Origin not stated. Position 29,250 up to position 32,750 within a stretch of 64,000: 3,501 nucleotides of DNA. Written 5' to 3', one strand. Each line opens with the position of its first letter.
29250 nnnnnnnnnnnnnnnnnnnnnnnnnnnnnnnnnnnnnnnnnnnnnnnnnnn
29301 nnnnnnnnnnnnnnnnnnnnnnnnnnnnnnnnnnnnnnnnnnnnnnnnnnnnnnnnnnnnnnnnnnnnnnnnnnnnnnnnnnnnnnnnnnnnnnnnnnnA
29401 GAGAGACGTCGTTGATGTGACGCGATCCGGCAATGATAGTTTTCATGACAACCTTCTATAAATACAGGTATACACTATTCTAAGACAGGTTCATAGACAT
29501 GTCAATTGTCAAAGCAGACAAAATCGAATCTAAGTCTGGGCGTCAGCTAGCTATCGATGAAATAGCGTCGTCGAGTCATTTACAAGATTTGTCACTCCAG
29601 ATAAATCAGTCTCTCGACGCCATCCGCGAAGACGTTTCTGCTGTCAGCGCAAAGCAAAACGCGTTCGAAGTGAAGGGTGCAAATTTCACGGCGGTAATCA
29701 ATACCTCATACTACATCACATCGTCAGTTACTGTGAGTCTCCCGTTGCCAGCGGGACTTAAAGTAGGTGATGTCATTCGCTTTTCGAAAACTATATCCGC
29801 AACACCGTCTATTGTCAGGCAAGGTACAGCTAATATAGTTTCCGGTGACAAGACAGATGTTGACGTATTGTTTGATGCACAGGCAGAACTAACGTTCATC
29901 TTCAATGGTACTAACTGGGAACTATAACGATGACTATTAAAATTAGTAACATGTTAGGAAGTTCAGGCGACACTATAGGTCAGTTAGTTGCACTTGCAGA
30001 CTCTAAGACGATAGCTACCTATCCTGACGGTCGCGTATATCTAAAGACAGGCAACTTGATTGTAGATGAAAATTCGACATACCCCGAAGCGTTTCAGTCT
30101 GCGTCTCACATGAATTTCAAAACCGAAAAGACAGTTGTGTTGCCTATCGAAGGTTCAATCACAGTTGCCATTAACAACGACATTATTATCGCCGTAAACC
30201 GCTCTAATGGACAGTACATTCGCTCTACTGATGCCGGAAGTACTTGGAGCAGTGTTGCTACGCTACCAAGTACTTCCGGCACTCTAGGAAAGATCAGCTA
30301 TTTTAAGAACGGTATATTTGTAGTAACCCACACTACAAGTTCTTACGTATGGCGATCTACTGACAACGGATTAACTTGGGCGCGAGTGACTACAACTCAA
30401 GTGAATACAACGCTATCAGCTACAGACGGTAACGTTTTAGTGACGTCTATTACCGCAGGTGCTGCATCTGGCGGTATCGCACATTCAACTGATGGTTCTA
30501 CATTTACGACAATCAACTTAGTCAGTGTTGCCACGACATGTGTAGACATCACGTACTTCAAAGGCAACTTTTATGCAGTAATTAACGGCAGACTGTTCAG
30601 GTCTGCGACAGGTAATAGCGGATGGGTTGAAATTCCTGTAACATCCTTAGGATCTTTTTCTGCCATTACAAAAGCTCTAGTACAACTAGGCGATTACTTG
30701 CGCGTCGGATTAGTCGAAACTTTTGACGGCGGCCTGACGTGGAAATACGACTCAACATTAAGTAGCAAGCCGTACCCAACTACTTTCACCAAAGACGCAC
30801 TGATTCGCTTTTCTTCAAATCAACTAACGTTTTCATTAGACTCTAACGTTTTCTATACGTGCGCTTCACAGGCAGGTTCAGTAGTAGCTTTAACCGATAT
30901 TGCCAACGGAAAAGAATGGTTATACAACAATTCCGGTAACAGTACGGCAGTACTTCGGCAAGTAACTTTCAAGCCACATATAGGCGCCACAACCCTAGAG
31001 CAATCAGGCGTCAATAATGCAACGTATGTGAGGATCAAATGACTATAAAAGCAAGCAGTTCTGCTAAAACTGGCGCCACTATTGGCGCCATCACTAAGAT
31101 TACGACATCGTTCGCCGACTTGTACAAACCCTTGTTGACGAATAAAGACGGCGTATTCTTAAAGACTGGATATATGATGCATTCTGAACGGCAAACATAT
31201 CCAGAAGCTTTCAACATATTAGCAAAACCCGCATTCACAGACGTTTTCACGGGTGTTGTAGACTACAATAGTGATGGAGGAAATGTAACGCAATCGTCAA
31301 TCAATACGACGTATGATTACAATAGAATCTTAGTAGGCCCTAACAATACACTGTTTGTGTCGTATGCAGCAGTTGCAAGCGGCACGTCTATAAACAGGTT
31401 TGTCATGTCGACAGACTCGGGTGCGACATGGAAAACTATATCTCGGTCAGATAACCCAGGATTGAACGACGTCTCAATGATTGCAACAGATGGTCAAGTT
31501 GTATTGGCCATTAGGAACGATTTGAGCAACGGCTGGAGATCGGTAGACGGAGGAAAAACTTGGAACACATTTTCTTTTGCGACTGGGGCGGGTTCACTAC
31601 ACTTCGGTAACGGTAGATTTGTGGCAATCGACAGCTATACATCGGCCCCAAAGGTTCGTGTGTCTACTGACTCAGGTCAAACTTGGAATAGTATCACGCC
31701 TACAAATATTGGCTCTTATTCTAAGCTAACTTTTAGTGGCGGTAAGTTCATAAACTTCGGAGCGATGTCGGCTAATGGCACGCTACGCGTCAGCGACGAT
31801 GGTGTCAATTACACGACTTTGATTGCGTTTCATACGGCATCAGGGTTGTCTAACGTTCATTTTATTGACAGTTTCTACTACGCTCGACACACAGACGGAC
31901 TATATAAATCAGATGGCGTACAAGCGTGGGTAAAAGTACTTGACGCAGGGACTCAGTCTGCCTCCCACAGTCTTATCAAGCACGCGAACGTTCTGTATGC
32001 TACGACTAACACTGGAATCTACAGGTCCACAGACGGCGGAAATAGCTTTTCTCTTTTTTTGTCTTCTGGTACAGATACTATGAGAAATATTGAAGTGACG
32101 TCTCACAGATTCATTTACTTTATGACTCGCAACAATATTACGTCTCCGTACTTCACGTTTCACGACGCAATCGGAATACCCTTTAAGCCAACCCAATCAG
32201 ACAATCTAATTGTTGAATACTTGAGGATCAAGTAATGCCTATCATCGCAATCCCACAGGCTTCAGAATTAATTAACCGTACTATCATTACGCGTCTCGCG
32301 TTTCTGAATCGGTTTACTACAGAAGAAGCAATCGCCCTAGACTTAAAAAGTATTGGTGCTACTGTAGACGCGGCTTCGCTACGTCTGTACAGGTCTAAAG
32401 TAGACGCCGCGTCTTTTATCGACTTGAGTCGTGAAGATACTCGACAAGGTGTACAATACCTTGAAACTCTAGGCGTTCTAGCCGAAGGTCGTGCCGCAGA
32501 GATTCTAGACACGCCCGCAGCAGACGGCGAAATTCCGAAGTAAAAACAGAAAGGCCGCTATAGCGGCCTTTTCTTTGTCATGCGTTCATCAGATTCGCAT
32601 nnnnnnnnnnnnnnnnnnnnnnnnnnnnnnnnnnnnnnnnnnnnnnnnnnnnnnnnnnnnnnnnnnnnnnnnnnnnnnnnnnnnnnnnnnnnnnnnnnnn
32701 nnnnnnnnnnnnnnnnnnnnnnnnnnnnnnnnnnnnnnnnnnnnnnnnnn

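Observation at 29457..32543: Paralogous late-promoter cassettes of Asp-box beta-propeller proteins flanking the inverted replication/RNA-repair block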

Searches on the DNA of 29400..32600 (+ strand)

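Call 5: search_dna_similar(query=window:29400-32600:+, collection=phages, mode=near, max_rows=20)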
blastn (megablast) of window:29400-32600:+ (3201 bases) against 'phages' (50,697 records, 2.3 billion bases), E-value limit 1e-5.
No match.

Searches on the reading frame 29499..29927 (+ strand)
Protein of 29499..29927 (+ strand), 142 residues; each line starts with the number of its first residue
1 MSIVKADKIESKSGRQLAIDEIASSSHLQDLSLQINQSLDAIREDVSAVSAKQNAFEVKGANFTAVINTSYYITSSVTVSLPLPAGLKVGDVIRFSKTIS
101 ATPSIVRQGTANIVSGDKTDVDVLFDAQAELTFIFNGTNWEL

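Call 3: search_protein_families(library=pfam, proteins=[window:29499-29927:+], max_evalue=0.1)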
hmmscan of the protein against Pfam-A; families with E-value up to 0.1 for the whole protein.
window:29499-29927:+ (142 aa): 1 family
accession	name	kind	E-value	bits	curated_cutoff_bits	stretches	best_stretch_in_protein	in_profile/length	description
PF25692.1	Phage_depo_C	-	3.3e-05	24.7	25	1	66-140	17-89/90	Phage depolymerase C-terminal beta sandwich domain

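Call 4: search_protein_families(library=phrogs, proteins=[window:29499-29927:+], max_evalue=0.01)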
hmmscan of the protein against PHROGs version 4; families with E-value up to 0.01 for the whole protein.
window:29499-29927:+ (142 aa): 0 families

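Call 22: find_homologous_proteins(query=A2, max_evalue=0.001)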
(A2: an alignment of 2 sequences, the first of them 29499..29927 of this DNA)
Query A2 (2 sequences) (142 aa, profile of the alignment): 22 proteins with E <= 0.001 among 2100 candidates.
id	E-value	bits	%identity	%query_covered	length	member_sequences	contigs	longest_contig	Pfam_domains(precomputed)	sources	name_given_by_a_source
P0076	9.5e-102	356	37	68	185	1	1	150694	-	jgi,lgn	-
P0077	6.1e-84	298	36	68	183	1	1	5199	-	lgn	-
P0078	3.6e-61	224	100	100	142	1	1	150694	-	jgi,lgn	-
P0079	9.0e-38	148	33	63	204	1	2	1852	-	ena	-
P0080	4.9e-26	110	45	59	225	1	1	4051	-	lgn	-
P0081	7.5e-25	106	45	59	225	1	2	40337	-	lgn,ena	-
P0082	1.8e-24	105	44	59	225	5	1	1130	-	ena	-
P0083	4.5e-24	103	42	59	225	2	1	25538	-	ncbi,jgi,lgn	-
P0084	8.5e-23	99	41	59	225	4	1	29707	-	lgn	-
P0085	1.4e-22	98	40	59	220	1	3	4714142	-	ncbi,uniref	ncbi:hypothetical protein [Azorhizophilus paspali]|uniref:Uncharacterized protein n=1 Tax=Azorhizoph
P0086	4.3e-22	97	38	59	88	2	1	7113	-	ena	-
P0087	3.4e-18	84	43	59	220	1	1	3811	-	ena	-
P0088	4.2e-18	84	41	57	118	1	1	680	-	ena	-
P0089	2.8e-17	81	43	59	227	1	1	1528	-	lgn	-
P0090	3.2e-17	81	46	59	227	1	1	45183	-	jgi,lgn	-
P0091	3.6e-17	81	42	59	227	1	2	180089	-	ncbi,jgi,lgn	-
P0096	2.3e-16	78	37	59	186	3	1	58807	-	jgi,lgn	-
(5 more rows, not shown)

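Call 23: find_encoding_contigs(protein=P0077, flank=10000, max_places=3)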
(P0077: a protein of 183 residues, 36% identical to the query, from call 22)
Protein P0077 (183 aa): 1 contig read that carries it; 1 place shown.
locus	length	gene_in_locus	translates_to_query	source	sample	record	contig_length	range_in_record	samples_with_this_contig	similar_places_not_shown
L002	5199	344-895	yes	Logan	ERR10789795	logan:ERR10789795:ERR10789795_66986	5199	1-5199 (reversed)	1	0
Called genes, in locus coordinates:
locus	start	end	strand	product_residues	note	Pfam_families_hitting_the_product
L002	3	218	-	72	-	?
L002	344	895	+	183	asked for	-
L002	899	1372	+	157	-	-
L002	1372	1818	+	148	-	-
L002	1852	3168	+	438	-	PF09215:Phage-Gp8 (faint), PF25691:BW3TFN (faint)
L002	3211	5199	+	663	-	?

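Call 24: find_encoding_contigs(protein=P0091, flank=10000, max_places=3)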
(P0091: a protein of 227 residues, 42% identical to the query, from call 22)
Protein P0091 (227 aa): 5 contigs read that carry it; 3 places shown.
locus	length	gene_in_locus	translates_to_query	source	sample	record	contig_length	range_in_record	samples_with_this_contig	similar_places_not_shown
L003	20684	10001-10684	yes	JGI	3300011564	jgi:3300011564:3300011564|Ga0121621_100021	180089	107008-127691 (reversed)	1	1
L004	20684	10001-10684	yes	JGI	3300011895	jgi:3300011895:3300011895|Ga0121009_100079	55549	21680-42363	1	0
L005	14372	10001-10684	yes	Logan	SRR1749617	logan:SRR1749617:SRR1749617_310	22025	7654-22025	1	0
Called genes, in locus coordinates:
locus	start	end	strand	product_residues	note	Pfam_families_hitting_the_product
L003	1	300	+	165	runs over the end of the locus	PF20557:DnaT_2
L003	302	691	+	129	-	-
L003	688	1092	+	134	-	-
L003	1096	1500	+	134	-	PF13554:Phage_tail_terminator_5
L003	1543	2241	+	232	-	PF08813:Phage_tail_3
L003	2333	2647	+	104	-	PF08748:Phage_TAC_4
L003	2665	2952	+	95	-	PF08809:DUF1799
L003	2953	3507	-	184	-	-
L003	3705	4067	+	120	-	-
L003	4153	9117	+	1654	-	PF20155:TMP_3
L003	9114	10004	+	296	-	PF02839:CBM_5_12 (weak)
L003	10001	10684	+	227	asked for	-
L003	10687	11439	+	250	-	-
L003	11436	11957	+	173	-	PF14301:DUF4376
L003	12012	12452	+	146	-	PF00959:Phage_lysozyme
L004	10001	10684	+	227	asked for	-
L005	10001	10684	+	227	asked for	-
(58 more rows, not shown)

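Call 25: find_encoding_contigs(protein=P0096, flank=10000, max_places=3)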
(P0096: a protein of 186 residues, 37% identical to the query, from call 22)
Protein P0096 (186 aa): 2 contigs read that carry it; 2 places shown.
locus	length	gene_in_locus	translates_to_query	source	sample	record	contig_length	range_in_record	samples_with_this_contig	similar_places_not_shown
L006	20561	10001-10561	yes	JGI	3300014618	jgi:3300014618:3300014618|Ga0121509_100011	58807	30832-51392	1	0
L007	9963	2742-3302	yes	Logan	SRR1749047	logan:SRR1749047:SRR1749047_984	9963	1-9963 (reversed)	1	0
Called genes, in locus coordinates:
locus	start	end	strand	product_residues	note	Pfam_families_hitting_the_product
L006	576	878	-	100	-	-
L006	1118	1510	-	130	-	PF27659:CHP02642 (weak)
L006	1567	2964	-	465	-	-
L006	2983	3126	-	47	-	-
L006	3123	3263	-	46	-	-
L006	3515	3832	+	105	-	-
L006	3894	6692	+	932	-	-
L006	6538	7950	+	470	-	-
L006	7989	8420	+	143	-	PF23140:Gp80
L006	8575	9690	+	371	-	-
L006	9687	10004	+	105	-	PF23148:Gp77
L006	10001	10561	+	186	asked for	-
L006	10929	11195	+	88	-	-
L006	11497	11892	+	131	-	-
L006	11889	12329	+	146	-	-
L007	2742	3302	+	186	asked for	-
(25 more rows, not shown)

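Call 55: find_encoding_contigs(protein=P0081, flank=4000, max_places=1)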
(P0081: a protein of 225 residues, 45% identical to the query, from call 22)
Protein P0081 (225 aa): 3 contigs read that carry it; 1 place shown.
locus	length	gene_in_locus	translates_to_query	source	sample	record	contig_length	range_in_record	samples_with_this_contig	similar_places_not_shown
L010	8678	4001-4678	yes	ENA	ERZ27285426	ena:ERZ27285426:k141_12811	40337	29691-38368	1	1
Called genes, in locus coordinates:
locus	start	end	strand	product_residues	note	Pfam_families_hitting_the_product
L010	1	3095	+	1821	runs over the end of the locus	PF20155:TMP_3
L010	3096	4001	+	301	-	-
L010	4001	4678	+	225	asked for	-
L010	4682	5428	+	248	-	PF21722:Gly_rich_2 (weak)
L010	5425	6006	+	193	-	PF14301:DUF4376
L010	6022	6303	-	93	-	-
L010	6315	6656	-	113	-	-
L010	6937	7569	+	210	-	PF00182:Glyco_hydro_19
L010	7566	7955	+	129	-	-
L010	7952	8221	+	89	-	-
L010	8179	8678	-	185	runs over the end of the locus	-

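Call 56: find_encoding_contigs(protein=P0084, flank=4000, max_places=1)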
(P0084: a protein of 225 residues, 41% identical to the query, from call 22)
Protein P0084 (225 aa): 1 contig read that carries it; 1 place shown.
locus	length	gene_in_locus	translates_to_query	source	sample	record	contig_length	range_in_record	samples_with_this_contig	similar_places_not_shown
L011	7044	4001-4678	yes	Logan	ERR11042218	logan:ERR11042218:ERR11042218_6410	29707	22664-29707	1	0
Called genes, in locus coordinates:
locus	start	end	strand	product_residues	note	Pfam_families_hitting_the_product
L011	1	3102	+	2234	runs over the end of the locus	-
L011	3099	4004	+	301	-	-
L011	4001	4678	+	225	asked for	-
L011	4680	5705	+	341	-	-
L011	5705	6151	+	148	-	PF14301:DUF4376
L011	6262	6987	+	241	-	-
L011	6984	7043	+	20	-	?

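Call 57: find_encoding_contigs(protein=P0085, flank=4000, max_places=1)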
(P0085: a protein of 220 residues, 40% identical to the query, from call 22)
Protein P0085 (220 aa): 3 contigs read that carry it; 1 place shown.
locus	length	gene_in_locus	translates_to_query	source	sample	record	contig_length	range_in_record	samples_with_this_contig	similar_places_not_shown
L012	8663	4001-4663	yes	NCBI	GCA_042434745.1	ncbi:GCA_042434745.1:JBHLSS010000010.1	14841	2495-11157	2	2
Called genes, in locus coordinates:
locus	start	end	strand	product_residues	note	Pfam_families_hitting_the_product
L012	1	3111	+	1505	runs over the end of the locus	PF17242:DUF5315 (faint)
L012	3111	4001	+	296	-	-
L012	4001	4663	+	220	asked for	-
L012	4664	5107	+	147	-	-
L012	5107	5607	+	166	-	PF14301:DUF4376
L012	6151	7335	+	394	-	-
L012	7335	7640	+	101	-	-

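Call 58: find_encoding_contigs(protein=P0086, flank=4000, max_places=1)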
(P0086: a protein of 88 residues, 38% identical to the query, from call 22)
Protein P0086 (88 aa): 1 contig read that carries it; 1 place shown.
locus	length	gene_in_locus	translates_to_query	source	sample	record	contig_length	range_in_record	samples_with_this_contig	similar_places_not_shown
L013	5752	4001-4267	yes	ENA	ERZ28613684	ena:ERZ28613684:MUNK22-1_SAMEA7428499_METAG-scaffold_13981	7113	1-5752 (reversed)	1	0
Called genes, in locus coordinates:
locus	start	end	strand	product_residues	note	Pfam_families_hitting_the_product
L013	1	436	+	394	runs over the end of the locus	PF23980:Phage_tail_tube_init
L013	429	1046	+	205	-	PF10934:Sheath_initiator (faint)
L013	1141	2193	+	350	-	PF04865:Baseplate_J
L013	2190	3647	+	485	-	-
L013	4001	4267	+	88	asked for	-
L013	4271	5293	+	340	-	-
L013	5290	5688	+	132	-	-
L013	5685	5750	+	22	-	?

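Call 63: search_protein_families(library=pfam, proteins=[L002:1372-1818:+, L002:899-1372:+], max_evalue=10)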
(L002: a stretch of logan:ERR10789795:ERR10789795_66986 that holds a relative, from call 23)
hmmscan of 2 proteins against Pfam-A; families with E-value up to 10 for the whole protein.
L002:1372-1818:+ (148 aa): 1 family
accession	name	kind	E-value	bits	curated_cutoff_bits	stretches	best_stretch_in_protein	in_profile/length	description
PF01498.24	HTH_Tnp_Tc3_2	-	0.18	12.5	31.5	1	63-103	3-43/72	Transposase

L002:899-1372:+ (157 aa): 0 families

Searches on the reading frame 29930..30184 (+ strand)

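Call 63: search_protein_families(library=pfam, proteins=[window:29930-30184:+], max_evalue=10)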
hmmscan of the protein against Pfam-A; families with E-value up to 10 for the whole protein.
seq(85 aa): 1 family
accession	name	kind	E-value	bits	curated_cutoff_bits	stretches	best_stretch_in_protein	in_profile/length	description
PF23879.1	DUF7232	-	0.1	13.6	27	1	21-60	10-49/79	Family of unknown function (DUF7232)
